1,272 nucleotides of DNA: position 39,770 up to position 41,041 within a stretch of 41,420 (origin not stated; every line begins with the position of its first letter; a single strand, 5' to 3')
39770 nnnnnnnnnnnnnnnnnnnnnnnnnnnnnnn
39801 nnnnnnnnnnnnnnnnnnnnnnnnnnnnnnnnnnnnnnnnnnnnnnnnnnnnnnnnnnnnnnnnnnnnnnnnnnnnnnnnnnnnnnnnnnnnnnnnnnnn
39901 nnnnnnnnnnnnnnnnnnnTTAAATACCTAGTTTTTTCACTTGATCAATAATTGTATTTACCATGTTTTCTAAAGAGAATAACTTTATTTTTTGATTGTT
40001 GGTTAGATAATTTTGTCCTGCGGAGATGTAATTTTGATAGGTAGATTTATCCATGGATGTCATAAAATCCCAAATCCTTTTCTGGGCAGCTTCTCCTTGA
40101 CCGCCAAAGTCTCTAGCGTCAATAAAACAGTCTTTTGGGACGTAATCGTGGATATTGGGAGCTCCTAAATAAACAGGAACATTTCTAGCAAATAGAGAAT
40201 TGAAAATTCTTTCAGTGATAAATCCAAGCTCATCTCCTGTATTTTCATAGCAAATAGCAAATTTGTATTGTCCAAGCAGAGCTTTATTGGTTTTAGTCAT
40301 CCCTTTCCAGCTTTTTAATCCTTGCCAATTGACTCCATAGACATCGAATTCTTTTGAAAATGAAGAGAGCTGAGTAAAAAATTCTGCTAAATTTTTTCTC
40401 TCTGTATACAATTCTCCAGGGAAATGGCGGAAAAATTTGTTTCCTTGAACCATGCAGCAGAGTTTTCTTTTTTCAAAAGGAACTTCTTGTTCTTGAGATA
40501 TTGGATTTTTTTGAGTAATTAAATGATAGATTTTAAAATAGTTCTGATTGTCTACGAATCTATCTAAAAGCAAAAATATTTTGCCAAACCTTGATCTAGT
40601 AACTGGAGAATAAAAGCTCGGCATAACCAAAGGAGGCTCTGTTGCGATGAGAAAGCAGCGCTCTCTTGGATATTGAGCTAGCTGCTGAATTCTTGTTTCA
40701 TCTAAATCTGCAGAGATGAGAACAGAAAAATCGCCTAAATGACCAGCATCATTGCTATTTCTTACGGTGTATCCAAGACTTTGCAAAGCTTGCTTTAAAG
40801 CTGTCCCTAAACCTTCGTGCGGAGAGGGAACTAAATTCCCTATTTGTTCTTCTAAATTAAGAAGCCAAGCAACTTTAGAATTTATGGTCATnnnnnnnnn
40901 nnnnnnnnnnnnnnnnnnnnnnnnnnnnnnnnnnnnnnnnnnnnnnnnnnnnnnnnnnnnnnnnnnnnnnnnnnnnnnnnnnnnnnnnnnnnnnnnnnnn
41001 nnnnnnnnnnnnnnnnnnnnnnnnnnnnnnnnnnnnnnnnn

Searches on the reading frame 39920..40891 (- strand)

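Call 12: search_protein_families(library=pfam, proteins=[window:39920-40891:-])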
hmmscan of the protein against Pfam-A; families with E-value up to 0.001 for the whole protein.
window:39920-40891:- (323 aa): 1 family
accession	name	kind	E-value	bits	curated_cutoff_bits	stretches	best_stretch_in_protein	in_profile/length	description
PF00852.26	Glyco_transf_10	-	1.6e-12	47.9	23.9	1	167-295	20-142/182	Glycosyltransferase family 10 (fucosyltransferase) C-term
